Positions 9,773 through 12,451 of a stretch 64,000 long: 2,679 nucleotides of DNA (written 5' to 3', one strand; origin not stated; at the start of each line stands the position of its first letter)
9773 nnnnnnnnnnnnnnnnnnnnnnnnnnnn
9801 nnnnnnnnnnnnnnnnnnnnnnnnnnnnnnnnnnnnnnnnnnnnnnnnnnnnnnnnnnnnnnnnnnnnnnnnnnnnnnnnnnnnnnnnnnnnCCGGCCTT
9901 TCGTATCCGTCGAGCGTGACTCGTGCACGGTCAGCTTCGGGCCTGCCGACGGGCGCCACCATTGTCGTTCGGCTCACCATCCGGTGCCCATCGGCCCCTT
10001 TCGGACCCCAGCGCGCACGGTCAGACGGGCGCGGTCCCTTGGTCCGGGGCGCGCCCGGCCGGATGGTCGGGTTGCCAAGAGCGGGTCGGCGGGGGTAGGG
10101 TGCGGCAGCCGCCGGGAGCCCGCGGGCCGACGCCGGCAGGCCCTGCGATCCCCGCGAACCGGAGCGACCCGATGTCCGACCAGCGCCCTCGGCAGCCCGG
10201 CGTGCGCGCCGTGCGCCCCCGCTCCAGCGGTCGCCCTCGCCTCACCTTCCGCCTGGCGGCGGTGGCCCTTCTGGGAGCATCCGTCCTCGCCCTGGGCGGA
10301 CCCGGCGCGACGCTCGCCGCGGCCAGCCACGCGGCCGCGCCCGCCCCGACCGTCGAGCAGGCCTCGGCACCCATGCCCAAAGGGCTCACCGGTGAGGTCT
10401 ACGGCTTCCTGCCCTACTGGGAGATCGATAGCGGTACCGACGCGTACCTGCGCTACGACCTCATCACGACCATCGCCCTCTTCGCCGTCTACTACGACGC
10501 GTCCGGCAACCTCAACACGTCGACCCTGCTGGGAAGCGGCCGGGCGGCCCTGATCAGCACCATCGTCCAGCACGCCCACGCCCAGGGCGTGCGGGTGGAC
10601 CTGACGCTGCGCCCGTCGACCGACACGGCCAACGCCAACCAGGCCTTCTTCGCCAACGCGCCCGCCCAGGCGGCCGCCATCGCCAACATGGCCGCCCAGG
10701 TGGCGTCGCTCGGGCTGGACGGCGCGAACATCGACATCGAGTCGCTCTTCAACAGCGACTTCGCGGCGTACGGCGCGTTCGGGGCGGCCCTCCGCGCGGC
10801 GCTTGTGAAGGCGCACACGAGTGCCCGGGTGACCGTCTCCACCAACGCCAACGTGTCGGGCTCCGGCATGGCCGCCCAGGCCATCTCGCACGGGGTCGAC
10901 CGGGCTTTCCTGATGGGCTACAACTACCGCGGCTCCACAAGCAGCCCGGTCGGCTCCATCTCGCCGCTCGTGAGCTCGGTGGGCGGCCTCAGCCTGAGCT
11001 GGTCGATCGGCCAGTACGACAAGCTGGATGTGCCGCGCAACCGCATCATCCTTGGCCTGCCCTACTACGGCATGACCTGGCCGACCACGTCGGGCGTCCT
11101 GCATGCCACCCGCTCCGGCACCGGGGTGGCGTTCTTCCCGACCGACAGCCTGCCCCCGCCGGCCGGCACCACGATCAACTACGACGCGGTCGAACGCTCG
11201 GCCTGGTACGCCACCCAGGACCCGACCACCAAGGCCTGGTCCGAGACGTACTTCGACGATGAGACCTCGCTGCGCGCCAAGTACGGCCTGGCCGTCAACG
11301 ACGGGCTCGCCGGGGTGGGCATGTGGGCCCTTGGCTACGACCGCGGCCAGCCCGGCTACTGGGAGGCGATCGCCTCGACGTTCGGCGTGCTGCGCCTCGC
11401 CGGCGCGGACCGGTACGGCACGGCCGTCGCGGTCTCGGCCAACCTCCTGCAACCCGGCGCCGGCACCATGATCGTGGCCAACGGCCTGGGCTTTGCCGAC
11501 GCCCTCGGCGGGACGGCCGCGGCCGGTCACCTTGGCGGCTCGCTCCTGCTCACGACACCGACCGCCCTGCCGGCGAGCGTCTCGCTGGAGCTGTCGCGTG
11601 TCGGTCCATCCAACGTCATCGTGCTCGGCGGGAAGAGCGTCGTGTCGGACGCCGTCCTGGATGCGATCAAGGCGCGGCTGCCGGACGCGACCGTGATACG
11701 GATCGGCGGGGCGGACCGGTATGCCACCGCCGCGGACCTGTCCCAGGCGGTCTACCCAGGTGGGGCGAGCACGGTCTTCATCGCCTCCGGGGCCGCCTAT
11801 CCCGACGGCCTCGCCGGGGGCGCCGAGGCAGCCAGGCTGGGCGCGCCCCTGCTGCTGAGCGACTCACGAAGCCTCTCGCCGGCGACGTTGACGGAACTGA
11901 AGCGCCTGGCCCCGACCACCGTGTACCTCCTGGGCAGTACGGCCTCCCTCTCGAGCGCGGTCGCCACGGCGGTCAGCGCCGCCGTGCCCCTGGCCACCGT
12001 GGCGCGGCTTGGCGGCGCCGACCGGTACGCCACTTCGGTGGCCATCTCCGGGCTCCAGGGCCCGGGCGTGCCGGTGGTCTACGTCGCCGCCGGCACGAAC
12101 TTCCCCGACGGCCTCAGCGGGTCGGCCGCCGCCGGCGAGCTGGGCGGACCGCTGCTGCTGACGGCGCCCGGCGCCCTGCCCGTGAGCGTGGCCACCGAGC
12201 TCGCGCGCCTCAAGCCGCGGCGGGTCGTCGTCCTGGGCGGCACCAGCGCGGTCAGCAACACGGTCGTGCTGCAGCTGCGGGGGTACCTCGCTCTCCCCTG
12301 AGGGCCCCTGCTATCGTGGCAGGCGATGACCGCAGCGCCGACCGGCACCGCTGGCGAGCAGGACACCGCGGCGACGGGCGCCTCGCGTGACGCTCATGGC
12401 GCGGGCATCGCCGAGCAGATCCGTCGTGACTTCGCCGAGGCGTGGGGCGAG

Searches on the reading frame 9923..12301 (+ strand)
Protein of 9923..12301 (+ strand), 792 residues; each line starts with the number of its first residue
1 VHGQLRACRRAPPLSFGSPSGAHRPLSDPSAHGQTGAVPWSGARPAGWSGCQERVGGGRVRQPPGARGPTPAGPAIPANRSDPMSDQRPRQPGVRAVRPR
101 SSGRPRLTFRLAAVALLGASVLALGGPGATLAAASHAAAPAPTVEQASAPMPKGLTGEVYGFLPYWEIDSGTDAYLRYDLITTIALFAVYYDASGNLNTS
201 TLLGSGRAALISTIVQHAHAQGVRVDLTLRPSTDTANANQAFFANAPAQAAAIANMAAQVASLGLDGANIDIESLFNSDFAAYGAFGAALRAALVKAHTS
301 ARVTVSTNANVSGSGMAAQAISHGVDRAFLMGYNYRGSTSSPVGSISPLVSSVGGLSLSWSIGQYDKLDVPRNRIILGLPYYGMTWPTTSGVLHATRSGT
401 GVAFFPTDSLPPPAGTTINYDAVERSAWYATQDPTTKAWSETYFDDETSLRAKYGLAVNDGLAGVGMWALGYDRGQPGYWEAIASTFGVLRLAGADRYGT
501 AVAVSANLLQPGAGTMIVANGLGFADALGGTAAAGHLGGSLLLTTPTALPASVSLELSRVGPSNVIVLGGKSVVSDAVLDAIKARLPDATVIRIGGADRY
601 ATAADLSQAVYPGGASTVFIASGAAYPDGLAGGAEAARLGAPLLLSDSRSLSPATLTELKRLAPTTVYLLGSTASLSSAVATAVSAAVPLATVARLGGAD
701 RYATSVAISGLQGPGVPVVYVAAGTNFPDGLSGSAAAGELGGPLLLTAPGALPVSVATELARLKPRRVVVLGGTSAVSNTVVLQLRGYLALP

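Call 15: find_encoding_contigs(protein=window:9923-12301:+, flank=10000, max_places=1)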
Protein window:9923-12301:+ (792 aa): no gene with exactly this product is on record in the collection.
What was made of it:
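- Tried and rejected: The window protein at 9923-12301 is not on record (call 15).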
